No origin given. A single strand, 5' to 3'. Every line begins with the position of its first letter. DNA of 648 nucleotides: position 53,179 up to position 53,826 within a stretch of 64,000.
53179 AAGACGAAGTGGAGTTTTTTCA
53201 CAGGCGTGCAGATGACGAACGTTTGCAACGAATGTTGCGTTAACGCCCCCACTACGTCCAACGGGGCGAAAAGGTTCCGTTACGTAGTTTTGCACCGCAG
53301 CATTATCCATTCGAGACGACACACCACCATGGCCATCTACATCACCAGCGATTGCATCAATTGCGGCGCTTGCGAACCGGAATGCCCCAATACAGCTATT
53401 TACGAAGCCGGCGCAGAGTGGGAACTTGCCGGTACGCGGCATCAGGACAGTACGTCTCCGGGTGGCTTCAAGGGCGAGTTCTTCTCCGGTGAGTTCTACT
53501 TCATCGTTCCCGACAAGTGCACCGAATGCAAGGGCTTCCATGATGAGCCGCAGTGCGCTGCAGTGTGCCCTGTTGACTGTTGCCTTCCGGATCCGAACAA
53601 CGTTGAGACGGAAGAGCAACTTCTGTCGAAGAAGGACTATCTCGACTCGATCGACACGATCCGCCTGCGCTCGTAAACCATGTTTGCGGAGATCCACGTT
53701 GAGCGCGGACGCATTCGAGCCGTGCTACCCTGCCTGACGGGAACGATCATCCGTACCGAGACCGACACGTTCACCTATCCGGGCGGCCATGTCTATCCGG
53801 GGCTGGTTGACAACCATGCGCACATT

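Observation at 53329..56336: Compact three-gene operon: 2x[4Fe-4S] ferredoxin, an Amidohydro_3-type hydrolase and an unknown ATP-grasp-like protein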

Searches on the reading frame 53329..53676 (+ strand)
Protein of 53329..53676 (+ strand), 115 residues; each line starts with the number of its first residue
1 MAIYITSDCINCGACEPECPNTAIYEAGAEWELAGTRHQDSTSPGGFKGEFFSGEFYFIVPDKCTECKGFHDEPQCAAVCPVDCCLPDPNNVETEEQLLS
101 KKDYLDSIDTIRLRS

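Call 6: search_protein_families(library=pfam, proteins=[window:53329-53676:+], max_evalue=0.01)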
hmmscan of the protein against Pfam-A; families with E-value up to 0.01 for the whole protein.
window:53329-53676:+ (115 aa): 10 families
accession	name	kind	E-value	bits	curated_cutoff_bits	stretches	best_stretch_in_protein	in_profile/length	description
PF13187.11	Fer4_9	-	5.9e-08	33.1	27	1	8-83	1-50/52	4Fe-4S dicluster domain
PF12838.12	Fer4_7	-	3.5e-07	31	27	1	9-84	2-52/52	4Fe-4S dicluster domain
PF12797.12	Fer4_2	-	6.3e-07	29.4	24.5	1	4-20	5-21/22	4Fe-4S binding domain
PF13237.11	Fer4_10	-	1.9e-06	28.2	25.5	1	4-28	4-30/53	4Fe-4S dicluster domain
PF00037.32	Fer4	-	8.4e-06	25.8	21.1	1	3-25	2-24/24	4Fe-4S binding domain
PF12800.12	Fer4_4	-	4.4e-05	23.9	24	1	7-21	2-16/17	4Fe-4S binding domain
PF13183.11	Fer4_8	-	0.00057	20.8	27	1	7-83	3-67/68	4Fe-4S dicluster domain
PF12837.12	Fer4_6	-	0.0018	18.6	25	1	7-21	7-21/24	4Fe-4S binding domain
PF13534.11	Fer4_17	-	0.006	17.6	22.2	1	7-21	44-58/61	4Fe-4S dicluster domain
PF13484.11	Fer4_16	-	0.0064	17.7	30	0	9-82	2-65/66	4Fe-4S double cluster binding domain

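Call 7: search_protein_families(library=ncbifam, proteins=[window:53329-53676:+], max_evalue=0.1)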
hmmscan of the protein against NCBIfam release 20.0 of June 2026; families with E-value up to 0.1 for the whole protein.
window:53329-53676:+ (115 aa): 30 families (the best 25 are shown)
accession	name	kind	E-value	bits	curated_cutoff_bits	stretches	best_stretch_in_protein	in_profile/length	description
NF033683.1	di_4Fe-4S_YfhL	equivalog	1.2e-28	99.2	86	2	55-102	29-77/80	YfhL family 4Fe-4S dicluster ferredoxin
NF058577.1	FdxA_fam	equivalog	1.7e-10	40.9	65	1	1-32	1-32/52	4Fe-4S ferredoxin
NF045490.1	FdxA_Protbact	equivalog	1.2e-08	35.1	135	2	7-27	38-58/104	ferredoxin FdxA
NF045480.1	FdxA_Actino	equivalog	1.6e-07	31.5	125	1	3-26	33-57/107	ferredoxin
TIGR01971.1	NuoI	subfamily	0.0001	21.9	113.05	1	7-40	81-113/121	NADH-quinone oxidoreductase, chain I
TIGR02512.1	FeFe_hydrog_A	subfamily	0.00044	19.2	405.95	1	6-28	49-71/375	[FeFe] hydrogenase, group A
NF007382.0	PRK09898.1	equivalog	0.00066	19.3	213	1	52-84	112-139/208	ferredoxin-like protein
NF009053.0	PRK12387.1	subfamily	0.00073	19.3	204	1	7-44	73-109/180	formate hydrogenlyase complex iron-sulfur subunit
NF004536.0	PRK05888.1-1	equivalog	0.0008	18.8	212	1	7-40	97-129/180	NADH-quinone oxidoreductase subunit NuoI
NF004539.0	PRK05888.1-5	equivalog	0.0015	18.2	225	1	8-38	101-130/162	NADH-quinone oxidoreductase subunit NuoI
NF038196.1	ferrodoxin_EFR1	subfamily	0.0016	18.5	75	1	3-25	180-202/242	EFR1 family ferrodoxin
TIGR01944.1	rnfB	subfamily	0.0016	18.1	68.7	0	7-25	113-161/190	RnfABCDGE type electron transport complex subunit B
NF007205.0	PRK09626.1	equivalog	0.0017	18.3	93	1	4-29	51-76/105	2-oxoglutarate-acceptor oxidoreductase subunit OorD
TIGR04105.1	FeFe_hydrog_B1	subfamily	0.0025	16.5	450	1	7-27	188-208/462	monomeric [FeFe] hydrogenase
NF006076.0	PRK08222.1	equivalog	0.0054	16.6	270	1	7-41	73-106/181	hydrogenase 4 subunit H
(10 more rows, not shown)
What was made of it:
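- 53329..53676 (+): 2x[4Fe-4S] ferredoxin, YfhL/Alvin type, 115 aa. It carries a roughly 27-residue insert between the two cluster motifs. NCBIfam NF033683 scores 99.2 bits against a cutoff of 86 (call 7).
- On YfhL-family dicluster ferredoxin (NF033683): The score is 99.2 bits against a cutoff of 86 (call 7).
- Closest known: Alvin-type / YfhL 2x[4Fe-4S] ferredoxins. Same: It meets the NCBIfam equivalog cutoff (call 7).
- The ferredoxin meets the YfhL equivalog cutoff (call 7).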

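Call 66: search_solved_structures(query=window:53329-53676:+, max_evalue=0.001)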
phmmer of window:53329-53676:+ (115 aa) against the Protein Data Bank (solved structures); distinct sequences matched with E-value up to 0.001: 28.
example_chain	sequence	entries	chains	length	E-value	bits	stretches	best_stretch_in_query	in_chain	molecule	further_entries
2fgo_A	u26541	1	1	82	5.8e-19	71.8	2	55-101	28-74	Ferredoxin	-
3exy_A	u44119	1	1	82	5.4e-18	68.6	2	54-103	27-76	Ferredoxin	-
1blu_A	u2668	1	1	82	5.8e-18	68.5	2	54-103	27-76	FERREDOXIN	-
3eun_A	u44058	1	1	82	3.2e-17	66.2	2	54-103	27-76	Ferredoxin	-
2zvs_A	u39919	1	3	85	9.8e-16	61.3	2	55-103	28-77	Uncharacterized ferredoxin-like protein yfhL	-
1rgv_A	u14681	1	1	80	2.6e-14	56.7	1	56-105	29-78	ferredoxin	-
1fca_A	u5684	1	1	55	4.9e-06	30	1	4-32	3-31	FERREDOXIN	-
8rja_F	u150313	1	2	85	7.1e-06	29.5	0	3-32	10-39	NAD(P)H-quinone oxidoreductase subunit I, chloroplastic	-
1d3w_A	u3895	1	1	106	5.7e-05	26.6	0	6-26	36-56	FERREDOXIN 1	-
1frj_A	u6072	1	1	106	7.6e-05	26.2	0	6-26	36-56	FERREDOXIN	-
1b0t_A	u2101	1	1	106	8.4e-05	26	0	6-26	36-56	PROTEIN (FERREDOXIN I)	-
1gao_A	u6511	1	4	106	8.5e-05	26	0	6-26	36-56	FERREDOXIN I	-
1fdn_A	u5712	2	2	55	9e-05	25.9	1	4-27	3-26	FERREDOXIN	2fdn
1fdd_A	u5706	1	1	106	9.5e-05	25.8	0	6-26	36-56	FERREDOXIN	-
1axq_A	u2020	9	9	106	0.00011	25.6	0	6-26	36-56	FERREDOXIN | FERREDOXIN I | 7-FE FERREDOXIN I (FD1)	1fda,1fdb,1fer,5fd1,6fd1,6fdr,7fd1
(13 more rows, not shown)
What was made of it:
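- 53329..53676 (+): The closest solved relatives are 2fgo, 1blu and 2zvs, matched in two stretches, 1-27 and 55-103 (call 66).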

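Call 75: find_homologous_proteins(query=window:53329-53676:+)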
Query window:53329-53676:+ (115 aa): 8000 proteins with E <= 0.001 among 8000 candidates; the best 120 are listed.
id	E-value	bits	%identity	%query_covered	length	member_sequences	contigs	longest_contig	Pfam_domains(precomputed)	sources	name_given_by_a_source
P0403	2.3e-71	256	93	100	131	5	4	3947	PF12797.13,PF00037.33,PF12838.13,PF13237.12,PF13187.12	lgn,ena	-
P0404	1.4e-68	247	90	100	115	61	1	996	PF12797.13,PF00037.33,PF12838.13,PF13237.12,PF13187.12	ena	-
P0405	5.0e-68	245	89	100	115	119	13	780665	PF12797.13,PF00037.33,PF12838.13,PF13237.12,PF13187.12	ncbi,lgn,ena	-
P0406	6.0e-66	238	87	100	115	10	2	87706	PF12797.13,PF00037.33,PF12838.13,PF13237.12,PF13187.12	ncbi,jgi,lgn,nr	ncbi:MAG: 4Fe-4S dicluster domain-containing protein [Ignavibacteria bacterium]|nr:4Fe-4S dicluster 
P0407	2.5e-64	233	84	100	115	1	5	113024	PF12797.13,PF00037.33,PF12838.13,PF13183.12,PF13187.12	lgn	-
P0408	4.1e-64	232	84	99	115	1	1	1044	PF00037.33,PF12838.13,PF13237.12,PF13187.12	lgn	-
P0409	1.5e-63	230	84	100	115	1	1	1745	PF12797.13,PF12838.13,PF13237.12,PF13183.12,PF13187.12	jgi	-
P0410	5.1e-62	225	83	100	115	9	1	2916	PF12797.13,PF00037.33,PF12838.13,PF13237.12,PF13183.12,PF13187.12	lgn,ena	-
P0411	7.1e-62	225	82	100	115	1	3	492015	PF12797.13,PF12838.13,PF13237.12,PF13187.12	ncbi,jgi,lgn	jgi:ferredoxin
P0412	7.1e-62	225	83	100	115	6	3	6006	PF12797.13,PF00037.33,PF12838.13,PF13237.12,PF13183.12,PF13187.12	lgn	-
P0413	1.0e-61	225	81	100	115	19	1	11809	PF12797.13,PF00037.33,PF12838.13,PF13237.12,PF13187.12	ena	-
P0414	3.0e-61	223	83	100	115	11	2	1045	PF12797.13,PF00037.33,PF12838.13,PF13237.12,PF13187.12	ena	-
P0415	7.6e-61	222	82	100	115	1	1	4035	PF12797.13,PF00037.33,PF12838.13,PF13237.12,PF13187.12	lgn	-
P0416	2.3e-59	217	82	99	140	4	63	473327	PF12797.13,PF00037.33,PF12838.13,PF13237.12,PF13187.12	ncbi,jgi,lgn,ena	ncbi:MAG: ferredoxin [Ignavibacteria bacterium]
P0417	1.9e-58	214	78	99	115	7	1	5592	PF12797.13,PF00037.33,PF12838.13,PF13237.12,PF13187.12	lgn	-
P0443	4.1e-53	197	72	100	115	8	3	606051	PF00037.33,PF12838.13,PF13187.12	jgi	jgi:ferredoxin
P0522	2.4e-47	178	70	95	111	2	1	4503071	PF12797.13,PF00037.33,PF12838.13,PF13237.12,PF13183.12,PF12800.13,PF13187.12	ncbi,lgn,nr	ncbi:MAG: 4Fe-4S dicluster domain-containing protein [Ignavibacteriae bacterium]|nr:4Fe-4S dicluster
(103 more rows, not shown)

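Call 76: find_encoding_contigs(protein=P0522, flank=4000, max_places=2)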
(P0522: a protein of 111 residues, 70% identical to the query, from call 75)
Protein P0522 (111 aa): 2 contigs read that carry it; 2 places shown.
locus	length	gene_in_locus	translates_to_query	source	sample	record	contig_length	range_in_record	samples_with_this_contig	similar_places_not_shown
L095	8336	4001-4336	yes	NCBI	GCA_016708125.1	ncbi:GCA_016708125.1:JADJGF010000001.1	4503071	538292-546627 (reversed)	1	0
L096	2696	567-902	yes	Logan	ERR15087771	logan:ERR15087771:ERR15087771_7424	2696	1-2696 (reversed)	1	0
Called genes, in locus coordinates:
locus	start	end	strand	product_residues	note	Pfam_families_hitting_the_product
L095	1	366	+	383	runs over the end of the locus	PF02771:Acyl-CoA_dh_N, PF02770:Acyl-CoA_dh_M, PF00441:Acyl-CoA_dh_1, PF08028:Acyl-CoA_dh_2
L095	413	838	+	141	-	PF01842:ACT, PF13740:ACT_6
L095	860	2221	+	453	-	PF05167:DUF711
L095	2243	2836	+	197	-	PF04011:LemA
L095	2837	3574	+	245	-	PF04536:TPM_phosphatase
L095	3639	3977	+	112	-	PF03745:DUF309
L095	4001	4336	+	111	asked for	PF00037:Fer4 (weak), PF12797:Fer4_2 (faint), PF13237:Fer4_10 (faint), PF12800:Fer4_4 (faint), PF13183:Fer4_8 (weak), PF12838:Fer4_7 (weak), PF13187:Fer4_9 (weak)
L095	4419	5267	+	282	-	PF00753:Lactamase_B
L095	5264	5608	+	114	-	PF00355:Rieske, PF13806:Rieske_2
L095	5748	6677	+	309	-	PF08331:QueG_DUF1730, PF00037:Fer4 (faint), PF13237:Fer4_10 (faint), PF13484:Fer4_16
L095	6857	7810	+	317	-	PF00890:FAD_binding_2 (faint), PF01266:DAO (faint), PF03486:HI0933_like (faint), PF07992:Pyr_redox_2, PF13738:Pyr_redox_3, PF00070:Pyr_redox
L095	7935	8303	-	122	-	PF19762:DUF6249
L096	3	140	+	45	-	?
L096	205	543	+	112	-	PF03745:DUF309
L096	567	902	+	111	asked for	PF00037:Fer4 (weak), PF12797:Fer4_2 (faint), PF13237:Fer4_10 (faint), PF12800:Fer4_4 (faint), PF13183:Fer4_8 (weak), PF12838:Fer4_7 (weak), PF13187:Fer4_9 (weak)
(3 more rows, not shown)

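Call 77: find_encoding_contigs(protein=P0443, flank=4000, max_places=2)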
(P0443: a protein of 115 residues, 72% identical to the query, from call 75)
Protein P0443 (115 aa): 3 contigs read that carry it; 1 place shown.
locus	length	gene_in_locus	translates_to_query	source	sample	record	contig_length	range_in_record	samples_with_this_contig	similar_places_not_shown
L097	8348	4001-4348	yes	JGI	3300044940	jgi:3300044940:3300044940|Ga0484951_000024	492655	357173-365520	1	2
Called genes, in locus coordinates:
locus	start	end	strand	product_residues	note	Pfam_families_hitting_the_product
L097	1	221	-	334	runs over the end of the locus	PF01678:DAP_epimerase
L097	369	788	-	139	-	PF06803:DUF1232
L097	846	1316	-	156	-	PF07606:DUF1569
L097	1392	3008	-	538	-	PF00005:ABC_tran, PF00006:ATP-synt_ab (faint), PF02463:SMC_N (faint), PF03193:RsgA_GTPase (faint), PF13191:AAA_16 (faint), PF13555:AAA_29 (faint), PF12848:ABC_tran_Xtn, PF00005:ABC_tran, +3 more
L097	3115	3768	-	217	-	PF07452:CHRD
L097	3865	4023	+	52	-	-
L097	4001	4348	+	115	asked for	PF00037:Fer4 (weak), PF12838:Fer4_7, PF13187:Fer4_9 (weak)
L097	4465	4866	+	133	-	PF13399:LytR_C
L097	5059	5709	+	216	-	PF02410:RsfS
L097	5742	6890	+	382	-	PF01321:Creatinase_N, PF00557:Peptidase_M24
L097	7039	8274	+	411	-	-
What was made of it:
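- Ferredoxin as a general carrier: calls 7, 66, 75-77. Close orthologues sit in unrelated contexts, next to Lactamase_B/Rieske or LytR_C/RsfS (calls 76, 77).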
